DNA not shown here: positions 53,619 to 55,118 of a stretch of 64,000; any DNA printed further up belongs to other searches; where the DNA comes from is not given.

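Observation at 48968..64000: One-strand catabolic island: two paralogous importers bracket GntR, a transaldolase-like protein, a HisC-like PLP enzyme, EtfBA and a DMGDH-type dehydrogenase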

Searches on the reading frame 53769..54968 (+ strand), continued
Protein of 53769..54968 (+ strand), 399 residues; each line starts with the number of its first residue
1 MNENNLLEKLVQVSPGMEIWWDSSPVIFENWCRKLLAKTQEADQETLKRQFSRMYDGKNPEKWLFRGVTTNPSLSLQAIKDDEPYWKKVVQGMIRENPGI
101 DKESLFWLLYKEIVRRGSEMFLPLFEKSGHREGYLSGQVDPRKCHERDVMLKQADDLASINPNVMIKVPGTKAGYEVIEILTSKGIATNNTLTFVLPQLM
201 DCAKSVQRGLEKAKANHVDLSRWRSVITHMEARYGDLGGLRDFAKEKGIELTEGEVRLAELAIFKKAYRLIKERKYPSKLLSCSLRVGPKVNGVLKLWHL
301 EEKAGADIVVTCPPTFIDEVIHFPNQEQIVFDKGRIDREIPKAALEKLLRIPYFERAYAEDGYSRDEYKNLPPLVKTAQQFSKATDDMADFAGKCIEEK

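Call 16: find_related_loci(query=A1, collection=genome_contigs, flank=10000)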
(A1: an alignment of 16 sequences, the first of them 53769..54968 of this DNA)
Query A1 (399 aa) in genome_contigs; peptide patterns used: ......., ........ (x = any residue, [..] = any of these).
279 stretches matched a pattern; 219 encode a relative of the query (tblastn E <= 1e-3); the best 80 are kept; 80 distinct loci.
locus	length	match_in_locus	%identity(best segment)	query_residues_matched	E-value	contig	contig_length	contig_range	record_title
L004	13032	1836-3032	93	1-399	0e+0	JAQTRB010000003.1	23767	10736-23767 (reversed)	MAG: Syntrophales bacterium isolate STB_153 NODE_4685_length_23767_cov_6.469755_Sandtown_B, whole genome shotgun sequenc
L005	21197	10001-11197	91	1-399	0e+0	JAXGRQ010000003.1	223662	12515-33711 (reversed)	MAG: Syntrophales bacterium isolate AnMBR.bin353 bin353_3, whole genome shotgun sequence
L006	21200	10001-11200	90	1-399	0e+0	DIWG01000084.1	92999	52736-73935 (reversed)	MAG TPA_asm: Syntrophaceae bacterium UBA6112 UBA6112_contig_8026, whole genome shotgun sequence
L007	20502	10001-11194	82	1-398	0e+0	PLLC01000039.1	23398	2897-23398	MAG: Syntrophaceae bacterium isolate fen_1170 73.20120800_E3X.7_contig_30643, whole genome shotgun sequence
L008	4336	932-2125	81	1-398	0e+0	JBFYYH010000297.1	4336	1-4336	MAG: Syntrophaceae bacterium isolate PPR_0403 k121_1020822, whole genome shotgun sequence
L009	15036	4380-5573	82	1-398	0e+0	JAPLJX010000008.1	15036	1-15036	MAG: Deltaproteobacteria bacterium isolate LacPavin_0818_WC55_MAG_56_7 LacPavin_0818_WC55_scaffold_189900, whole genome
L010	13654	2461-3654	81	1-398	0e+0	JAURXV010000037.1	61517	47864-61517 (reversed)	MAG: Syntrophales bacterium isolate E10_metabat.bin.36 E10_k141_404783, whole genome shotgun sequence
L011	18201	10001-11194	80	1-398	0e+0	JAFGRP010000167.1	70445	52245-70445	MAG: Deltaproteobacteria bacterium isolate Zod_Metabat.836 k87_9435504, whole genome shotgun sequence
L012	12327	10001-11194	80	1-398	0e+0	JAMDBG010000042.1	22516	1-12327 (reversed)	MAG: Deltaproteobacteria bacterium isolate FK_Sedi_B_Bin.221 NODE_7695_length_22516_cov_2.9263, whole genome shotgun seq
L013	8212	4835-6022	79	1-396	0e+0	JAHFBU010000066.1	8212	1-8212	MAG: Syntrophaceae bacterium isolate nzgw205 NODE_24629_length_8213_cov_2.484800, whole genome shotgun sequence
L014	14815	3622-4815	80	1-398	0e+0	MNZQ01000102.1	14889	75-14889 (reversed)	MAG: Syntrophaceae bacterium CG2_30_58_14 cg2_3.0_scaffold_3659_c, whole genome shotgun sequence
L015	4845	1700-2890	80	1-397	0e+0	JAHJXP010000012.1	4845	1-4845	MAG: Proteobacteria bacterium isolate UML_B.mb.18 UML_B.mb.18_k141_5130, whole genome shotgun sequence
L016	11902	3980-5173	80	1-398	0e+0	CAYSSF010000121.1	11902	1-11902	MAG TPA_asm: uncultured Syntrophaceae bacterium isolate SRP062349_co5_36 genome assembly, contig: NODE_2197_length_11902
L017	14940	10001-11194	78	1-398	0e+0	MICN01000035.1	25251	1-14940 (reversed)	MAG: Syntrophus sp. GWC2_56_31 gwc2_scaffold_1878, whole genome shotgun sequence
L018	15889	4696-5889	77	1-398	0e+0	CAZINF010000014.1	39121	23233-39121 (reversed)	MAG TPA_asm: uncultured Syntrophus sp. isolate SRP302447_co1_400 genome assembly, contig: NODE_2887_length_39121_cov_39.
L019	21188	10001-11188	77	1-396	0e+0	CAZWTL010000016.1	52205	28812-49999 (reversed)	MAG TPA_asm: uncultured Syntrophaceae bacterium isolate SRP192927_co7_456 genome assembly, contig: NODE_879_length_52205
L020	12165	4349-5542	75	1-398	0e+0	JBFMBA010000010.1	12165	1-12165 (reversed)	MAG: Thermodesulfobacteriota bacterium isolate MAG152 MAG152_10, whole genome shotgun sequence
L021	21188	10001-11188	73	1-396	0e+0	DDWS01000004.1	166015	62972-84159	MAG TPA_asm: Syntrophaceae bacterium UBA2280 UBA2280_contig_3041, whole genome shotgun sequence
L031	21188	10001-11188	70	1-396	0e+0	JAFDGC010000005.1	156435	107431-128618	MAG: Deltaproteobacteria bacterium isolate Meg22_1012_Bin_147 Meg22_1012_Bin_147_scaffold_532, whole genome shotgun sequ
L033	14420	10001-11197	70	1-399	0e+0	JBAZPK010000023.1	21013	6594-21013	MAG: Thermoleophilia bacterium isolate SO_2017_SWC_28 scaffold_2126_c1_LP-4_2017, whole genome shotgun sequence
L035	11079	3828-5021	70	1-398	0e+0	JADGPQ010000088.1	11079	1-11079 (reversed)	MAG: Thermoleophilia bacterium isolate Chersky.21_4 contig-100_2774, whole genome shotgun sequence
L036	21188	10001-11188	69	1-396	0e+0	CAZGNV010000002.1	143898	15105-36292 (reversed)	MAG TPA_asm: uncultured Desulfosarcinaceae bacterium isolate SRP338002_co1_139 genome assembly, contig: NODE_119_length_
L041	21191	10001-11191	68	1-397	0e+0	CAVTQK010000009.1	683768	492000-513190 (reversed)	MAG: uncultured delta proteobacterium isolate MFD00709.bin.1.229 genome assembly, contig: contig_15564, whole genome sho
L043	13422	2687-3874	69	1-396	0e+0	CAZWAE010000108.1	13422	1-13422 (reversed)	MAG TPA_asm: uncultured Desulfobacteraceae bacterium isolate SRP077602_co5_548 genome assembly, contig: NODE_20842_lengt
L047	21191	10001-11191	69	1-397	0e+0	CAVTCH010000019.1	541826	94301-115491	MAG: uncultured Actinomycetes bacterium isolate MFD01188.bin.1.141 genome assembly, contig: contig_9944, whole genome sh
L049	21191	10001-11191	69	1-397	0e+0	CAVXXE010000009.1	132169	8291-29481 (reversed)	MAG: uncultured delta proteobacterium isolate MFD03804.bin.2.141 genome assembly, contig: contig_13460, whole genome sho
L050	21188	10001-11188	68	1-396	0e+0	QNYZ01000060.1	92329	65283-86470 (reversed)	MAG: Deltaproteobacteria bacterium isolate MAG 48 Ga0226836_10000007, whole genome shotgun sequence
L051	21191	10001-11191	68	1-397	0e+0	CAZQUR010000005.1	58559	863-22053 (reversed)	MAG TPA_asm: uncultured Desulfobacteraceae bacterium isolate SRP141376_co1_387 genome assembly, contig: NODE_1365_length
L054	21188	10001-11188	70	1-396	0e+0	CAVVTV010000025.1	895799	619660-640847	MAG: uncultured Thermoleophilia bacterium isolate MFD04492.bin.1.102 genome assembly, contig: contig_9490, whole genome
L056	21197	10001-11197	66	1-399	0e+0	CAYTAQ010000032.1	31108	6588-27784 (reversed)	MAG TPA_asm: uncultured Desulfobacterales bacterium isolate binchicken_co151_453 genome assembly, contig: NODE_1871_leng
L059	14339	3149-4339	67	1-397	0e+0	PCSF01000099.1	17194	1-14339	MAG: Desulfobacterales bacterium CG23_combo_of_CG06-09_8_20_14_all_52_9 CG23_scaffold_4604_c, whole genome shotgun seque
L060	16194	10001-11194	67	1-398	0e+0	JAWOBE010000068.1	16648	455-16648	MAG: Desulfatiglandaceae bacterium isolate BLK3-3.bin.107 k191_1780893, whole genome shotgun sequence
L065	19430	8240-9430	67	1-397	0e+0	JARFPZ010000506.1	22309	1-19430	MAG: Desulfosarcina sp. isolate MAG_Ve_Sed_11 k141_283427, whole genome shotgun sequence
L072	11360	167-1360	68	1-398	0e+0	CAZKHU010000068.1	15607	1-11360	MAG TPA_asm: uncultured Syntrophus sp. isolate binchicken_co220_86 genome assembly, contig: NODE_2408_length_15607_cov_8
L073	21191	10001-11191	67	1-397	0e+0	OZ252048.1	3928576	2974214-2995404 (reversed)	MAG: Paracoccaceae bacterium isolate 1130cd85-3028-4409-a6bb-7f41c1b7d2f9 genome assembly, chromosome: 1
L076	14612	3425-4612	67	1-396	0e+0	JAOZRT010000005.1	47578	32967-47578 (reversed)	MAG: Desulfobacterales bacterium isolate GMC6.concoct.7 GMC6_271_length_47578_cov_8.685689, whole genome shotgun sequenc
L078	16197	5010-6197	69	1-396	0e+0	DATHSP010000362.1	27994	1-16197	MAG TPA_asm: Thermoleophilia bacterium isolate SMAG_U16054 k141_829267, whole genome shotgun sequence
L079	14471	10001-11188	67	1-396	0e+0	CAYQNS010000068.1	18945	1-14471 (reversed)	MAG TPA_asm: uncultured Desulfobacteraceae bacterium isolate binchicken_co181_224 genome assembly, contig: NODE_4668_len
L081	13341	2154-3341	68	1-396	0e+0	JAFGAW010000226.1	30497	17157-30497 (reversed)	MAG: Thermoleophilia bacterium isolate Zod_maxbin.0406_1 k87_5448344, whole genome shotgun sequence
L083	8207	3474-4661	68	1-396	0e+0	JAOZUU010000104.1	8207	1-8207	MAG: Desulfobacterales bacterium isolate GMC8.metabat2.195_sub GMC8_9693_length_8207_cov_11.232458, whole genome shotgun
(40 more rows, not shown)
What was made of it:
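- The TAL-like protein is very conserved (at least 66% identity), as a central enzyme might be (call 16).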

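Call 19: search_protein_families(library=pfam, proteins=[L060:11246-12358:+, L083:709-2604:+, L050:5819-6772:+, L051:183-1202:-, L056:2586-3911:-, L056:14478-15686:+, L035:6262-8295:+, L041:13645-14490:+, L076:13119-14087:+, L043:9707-10699:+], max_evalue=0.00001)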
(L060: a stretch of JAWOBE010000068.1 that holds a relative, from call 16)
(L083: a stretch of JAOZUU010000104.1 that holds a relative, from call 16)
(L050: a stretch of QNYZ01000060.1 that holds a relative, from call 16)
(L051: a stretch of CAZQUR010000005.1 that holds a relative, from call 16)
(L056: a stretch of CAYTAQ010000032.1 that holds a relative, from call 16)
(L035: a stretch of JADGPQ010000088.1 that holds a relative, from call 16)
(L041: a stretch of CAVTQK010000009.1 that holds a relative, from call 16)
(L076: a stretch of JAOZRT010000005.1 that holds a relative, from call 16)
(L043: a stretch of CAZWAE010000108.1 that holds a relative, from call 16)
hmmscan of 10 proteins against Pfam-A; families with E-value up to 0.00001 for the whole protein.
L060:11246-12358:+ (370 aa): 3 families
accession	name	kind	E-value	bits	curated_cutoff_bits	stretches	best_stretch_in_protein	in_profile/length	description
PF01262.27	AlaDh_PNT_C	-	1.7e-85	286.2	23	1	141-352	1-213/214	Alanine dehydrogenase/PNT, C-terminal domain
PF05222.21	AlaDh_PNT_N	-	6.8e-50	169.3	30.4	1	4-137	1-136/136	Alanine dehydrogenase/PNT, N-terminal domain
PF02826.25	2-Hacid_dh_C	-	3.9e-07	30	25.1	1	166-268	34-127/178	D-isomer specific 2-hydroxyacid dehydrogenase, NAD binding domain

L083:709-2604:+ (631 aa): 3 families
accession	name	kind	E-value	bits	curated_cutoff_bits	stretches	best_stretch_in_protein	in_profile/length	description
PF02780.25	Transketolase_C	-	1.6e-14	54.3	25.9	1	505-614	4-118/124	Transketolase, C-terminal domain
PF00456.26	Transketolase_N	-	3.3e-11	43.2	22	1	87-259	61-250/334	Transketolase, thiamine diphosphate binding domain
PF02779.29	Transket_pyr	-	1.3e-09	38.4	27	1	324-481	11-172/174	Transketolase, pyrimidine binding domain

L050:5819-6772:+ (317 aa): 2 families
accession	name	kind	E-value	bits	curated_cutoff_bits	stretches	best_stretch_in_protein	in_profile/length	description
PF01633.27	Choline_kinase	-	1.5e-30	107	29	1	31-238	1-209/300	Choline/ethanolamine kinase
PF01636.29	APH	-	3.1e-11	44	23.2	1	31-240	2-215/239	Phosphotransferase enzyme family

L051:183-1202:- (339 aa): 2 families
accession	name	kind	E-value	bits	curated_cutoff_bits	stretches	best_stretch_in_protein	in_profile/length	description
PF00702.32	Hydrolase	-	2.3e-12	48.2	26.4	1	14-295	3-190/191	haloacid dehalogenase-like hydrolase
PF13419.12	HAD_2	-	1.6e-11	45.1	23.8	0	251-301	127-177/178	Haloacid dehalogenase-like hydrolase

L056:2586-3911:- (441 aa): 1 family
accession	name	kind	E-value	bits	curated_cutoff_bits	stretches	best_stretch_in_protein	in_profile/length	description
PF06808.19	DctM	-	1.9e-65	221.8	23.8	1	12-430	2-413/413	Tripartite ATP-independent periplasmic transporter, DctM component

L056:14478-15686:+ (402 aa): 2 families
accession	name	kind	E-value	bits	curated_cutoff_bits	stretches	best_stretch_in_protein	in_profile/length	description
PF01168.26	Ala_racemase_N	-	5e-68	229.5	24.1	1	19-250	1-218/220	Alanine racemase, N-terminal domain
PF00842.27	Ala_racemase_C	-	1.8e-48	163.7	25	1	266-393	1-127/127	Alanine racemase, C-terminal domain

L035:6262-8295:+ (677 aa): 4 families
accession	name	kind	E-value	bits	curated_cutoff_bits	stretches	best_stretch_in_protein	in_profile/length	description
PF00456.26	Transketolase_N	-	2.1e-142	474.5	22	1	11-343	2-334/334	Transketolase, thiamine diphosphate binding domain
PF02779.29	Transket_pyr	-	1.3e-58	198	27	1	360-530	3-173/174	Transketolase, pyrimidine binding domain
PF22613.1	Transketolase_C_1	-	2.3e-38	131.3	27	1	546-660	1-113/113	Transketolase-like TK C-terminal domain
PF02780.25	Transketolase_C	-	1.4e-10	41.6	25.9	1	558-664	9-124/124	Transketolase, C-terminal domain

L041:13645-14490:+ (281 aa): 1 family
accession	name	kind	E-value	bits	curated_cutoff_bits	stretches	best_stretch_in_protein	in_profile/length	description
PF01063.24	Aminotran_4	-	2.8e-44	152.1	28.5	1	30-248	1-223/223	Amino-transferase class IV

L076:13119-14087:+ (322 aa): 1 family
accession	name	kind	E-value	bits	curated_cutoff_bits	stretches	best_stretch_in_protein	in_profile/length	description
PF01177.27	Asp_Glu_race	-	1.1e-09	38.9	31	1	97-233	61-185/211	Asp/Glu/Hydantoin racemase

L043:9707-10699:+ (330 aa): 2 families
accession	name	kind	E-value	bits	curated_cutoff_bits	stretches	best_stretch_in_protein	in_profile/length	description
PF07478.18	Dala_Dala_lig_C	-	1.3e-18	67.7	24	1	135-297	31-187/204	D-ala D-ala ligase C-terminus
PF13535.11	ATP-grasp_4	-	7.1e-06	26.2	27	0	140-284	2-151/160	ATP-grasp domain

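Call 20: search_protein_families(library=pfam, proteins=[L056:3908-4420:-, L059:8967-10223:+, L010:11521-12810:+, L031:1528-2049:-, L041:3556-4605:-, L072:10236-11309:+, L041:18928-19797:+, L047:16368-18017:-, L081:6784-8478:-, L078:2838-3977:-], max_evalue=0.00001)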
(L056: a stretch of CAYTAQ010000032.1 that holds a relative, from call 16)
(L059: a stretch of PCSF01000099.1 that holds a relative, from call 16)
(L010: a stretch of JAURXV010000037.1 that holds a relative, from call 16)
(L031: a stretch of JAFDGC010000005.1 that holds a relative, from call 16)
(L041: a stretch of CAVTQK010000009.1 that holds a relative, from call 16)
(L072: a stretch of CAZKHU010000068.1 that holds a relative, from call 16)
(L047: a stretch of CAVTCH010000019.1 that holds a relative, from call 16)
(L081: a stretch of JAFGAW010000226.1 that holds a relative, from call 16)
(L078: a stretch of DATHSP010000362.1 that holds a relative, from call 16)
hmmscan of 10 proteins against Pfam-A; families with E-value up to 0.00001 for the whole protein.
L056:3908-4420:- (170 aa): 1 family
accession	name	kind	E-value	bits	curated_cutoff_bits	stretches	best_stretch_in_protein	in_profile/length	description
PF04290.18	DctQ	-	1.1e-20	74.3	28.3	1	30-161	1-130/132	Tripartite ATP-independent periplasmic transporters, DctQ component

L059:8967-10223:+ (418 aa): 1 family
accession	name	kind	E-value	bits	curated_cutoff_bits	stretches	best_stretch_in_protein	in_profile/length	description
PF09587.15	PGA_cap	-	9.4e-56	189.6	27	1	30-264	2-254/255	Bacterial capsule synthesis protein PGA_cap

L010:11521-12810:+ (429 aa): 6 families
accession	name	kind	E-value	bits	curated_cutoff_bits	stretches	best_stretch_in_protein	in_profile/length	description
PF00534.26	Glycos_transf_1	-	1.3e-36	126.2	26.4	1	247-398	14-169/172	Glycosyl transferases group 1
PF13692.12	Glyco_trans_1_4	-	8.3e-36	123.8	27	1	254-387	8-142/142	Glycosyl transferases group 1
PF13439.12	Glyco_transf_4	-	1.1e-26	94.3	28.5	1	34-235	2-169/170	Glycosyltransferase Family 4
PF13579.12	Glyco_trans_4_4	-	2.8e-21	77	29.7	1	34-231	1-158/158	Glycosyl transferase 4-like domain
PF20706.3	GT4-conflict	-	4.2e-14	52.8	26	1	250-413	200-383/385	Family 4 Glycosyltransferase in conflict systems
PF13524.12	Glyco_trans_1_2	-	9e-12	45.6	25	1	270-414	6-141/144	Glycosyl transferase-like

L031:1528-2049:- (173 aa): 1 family
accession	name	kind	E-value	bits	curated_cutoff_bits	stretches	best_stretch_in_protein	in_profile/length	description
PF00582.32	Usp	-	2.4e-32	112.9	24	1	8-170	2-141/141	Universal stress protein family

L041:3556-4605:- (349 aa): 1 family
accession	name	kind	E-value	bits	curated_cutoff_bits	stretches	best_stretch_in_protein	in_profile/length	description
PF03480.18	DctP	-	8.4e-22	78.3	23.4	1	58-322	21-285/286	Bacterial extracellular solute-binding protein, family 7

L072:10236-11309:+ (357 aa): 0 families

L041:18928-19797:+ (289 aa): 1 family
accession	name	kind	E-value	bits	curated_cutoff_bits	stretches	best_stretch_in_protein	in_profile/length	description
PF05013.17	FGase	-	8.6e-15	55.9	28.9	1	45-228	3-193/219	N-formylglutamate amidohydrolase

L047:16368-18017:- (549 aa): 2 families
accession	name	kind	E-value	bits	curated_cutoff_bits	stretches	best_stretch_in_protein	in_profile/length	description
PF13520.12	AA_permease_2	-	8.4e-57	193.4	27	1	50-511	4-426/427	Amino acid permease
PF00324.27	AA_permease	-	1.6e-24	86.9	24.6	1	65-528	14-465/470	Amino acid permease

L081:6784-8478:- (564 aa): 0 families

L078:2838-3977:- (379 aa): 0 families

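Call 29: search_protein_families(library=ncbifam, proteins=[L035:1676-3349:+, L050:5819-6772:+, L041:7164-9077:+, L010:10267-11295:-, L041:3556-4605:-, L031:11246-12358:+, L036:13553-15559:+, L054:12459-14630:-], max_evalue=1e-10)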
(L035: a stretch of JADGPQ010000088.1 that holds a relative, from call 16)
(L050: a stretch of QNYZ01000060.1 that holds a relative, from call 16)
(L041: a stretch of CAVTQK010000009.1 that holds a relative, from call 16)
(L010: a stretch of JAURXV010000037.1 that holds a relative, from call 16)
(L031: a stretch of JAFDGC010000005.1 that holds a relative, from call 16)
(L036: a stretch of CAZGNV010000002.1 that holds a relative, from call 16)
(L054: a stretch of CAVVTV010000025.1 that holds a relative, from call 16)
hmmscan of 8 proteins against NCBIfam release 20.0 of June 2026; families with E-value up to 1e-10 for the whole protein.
L035:1676-3349:+ (557 aa): 3 families
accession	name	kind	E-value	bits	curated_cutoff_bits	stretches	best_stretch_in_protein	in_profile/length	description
TIGR00907.1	2A0304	subfamily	2.9e-116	389.2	598.3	1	39-535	1-482/482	amino acid permease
TIGR03428.1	ureacarb_perm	hypoth_equivalog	8.9e-39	133.6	740.45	1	38-458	1-401/475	permease, urea carboxylase system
TIGR00909.1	2A0306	subfamily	4.6e-14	52.2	556.8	1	49-500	2-410/429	amino acid transporter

L050:5819-6772:+ (317 aa): 2 families
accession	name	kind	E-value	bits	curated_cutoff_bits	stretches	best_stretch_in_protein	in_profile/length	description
NF041256.1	GntI_guanitoxin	equivalog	3.2e-33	115.3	357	1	22-300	9-280/282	guanitoxin biosynthesis pre-guanitoxin N-oxide kinase GntI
TIGR02721.1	ycfN_thiK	equivalog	1.8e-13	50.2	299.45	1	32-258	2-209/256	thiamine kinase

L041:7164-9077:+ (637 aa): 6 families
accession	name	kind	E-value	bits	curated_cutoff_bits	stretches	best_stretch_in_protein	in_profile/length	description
NF004556.0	PRK05899.2-2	equivalog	2.1e-62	211.3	575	1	23-633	3-636/639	transketolase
NF004559.0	PRK05899.2-5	equivalog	7.5e-45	153.3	488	1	95-632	78-621/627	transketolase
NF003933.0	PRK05444.2-2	equivalog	1.9e-18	66.3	395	1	314-608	282-576/606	1-deoxy-D-xylulose-5-phosphate synthase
NF008968.0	PRK12315.1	subfamily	9.5e-16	57.2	510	1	282-597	239-543/582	1-deoxy-D-xylulose-5-phosphate synthase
TIGR00204.1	dxs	equivalog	3.1e-15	55.7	465.95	1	313-587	300-565/616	1-deoxy-D-xylulose-5-phosphate synthase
TIGR00232.1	tktlase_bact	equivalog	9.9e-13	47.3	682.25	0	95-297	60-279/654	transketolase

L010:10267-11295:- (342 aa): 1 family
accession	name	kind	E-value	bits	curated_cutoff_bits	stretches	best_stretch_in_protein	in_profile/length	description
TIGR01548.1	HAD-SF-IA-hyp1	hypoth_equivalog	1.2e-22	80.5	140.2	1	18-245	2-159/197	TIGR01548 family HAD-type hydrolase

L041:3556-4605:- (349 aa): 1 family
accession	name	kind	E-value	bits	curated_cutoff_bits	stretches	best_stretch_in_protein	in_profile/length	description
NF037995.1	TRAP_S1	subfamily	2.6e-15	56.5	50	1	59-270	23-231/271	TRAP transporter substrate-binding protein DctP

L031:11246-12358:+ (370 aa): 3 families
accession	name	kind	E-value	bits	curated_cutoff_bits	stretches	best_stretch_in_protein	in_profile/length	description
TIGR00518.1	alaDH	equivalog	1.5e-159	530.8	391.85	1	1-370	1-369/370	alanine dehydrogenase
NF006942.0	PRK09424.1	equivalog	6.6e-47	160.4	383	2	1-200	1-197/510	Re/Si-specific NAD(P)(+) transhydrogenase subunit alpha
TIGR00561.1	pntA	equivalog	8.7e-37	126.9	444.4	2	3-199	2-195/511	Re/Si-specific NAD(P)(+) transhydrogenase subunit alpha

L036:13553-15559:+ (668 aa): 8 families
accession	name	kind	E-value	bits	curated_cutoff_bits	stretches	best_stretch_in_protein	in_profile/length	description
NF004898.0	PRK06259.1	equivalog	9.4e-41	139.9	385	1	346-666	182-487/488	fumarate reductase (CoM/CoB) subunit TfrB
NF045670.1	quin_L_LdhH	equivalog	2.9e-31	108.5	800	1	425-663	463-705/706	L-lactate dehydrogenase (quinone) large subunit LdhH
NF008369.0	PRK11168.1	equivalog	2.3e-23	82.8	278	1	423-642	161-379/401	anaerobic glycerol-3-phosphate dehydrogenase subunit C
NF045663.1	diclust_near_Sec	equivalog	8.6e-21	73.7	530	1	348-644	351-619/759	pyridine nucleotide-disulfide oxidoreductase/dicluster-binding protein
NF045796.1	DsrK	equivalog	1.2e-19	70.3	400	1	349-643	117-416/453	sulfate reduction electron transfer complex DsrMKJOP subunit DsrK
NF045724.1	ferredox_TmcB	equivalog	4.5e-18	65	735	1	350-665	99-426/430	electron transfer complex ferredoxin TmcB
NF045711.1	sulf_resp_HmcF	equivalog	4.4e-12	45.5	750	0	407-651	186-429/457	sulfate respiration complex iron-sulfur protein HmcF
TIGR03379.1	glycerol3P_GlpC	equivalog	5.8e-11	41.8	279.9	0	344-379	46-81/397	anaerobic glycerol-3-phosphate dehydrogenase subunit GlpC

L054:12459-14630:- (723 aa): 0 families
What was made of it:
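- Alanine dehydrogenase lies between TAL and AT in 30 loci, which points to pyruvate/alanine-coupled transamination (calls 19, 29). The kinases in other lineages are assigned only at family level (calls 19, 29).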
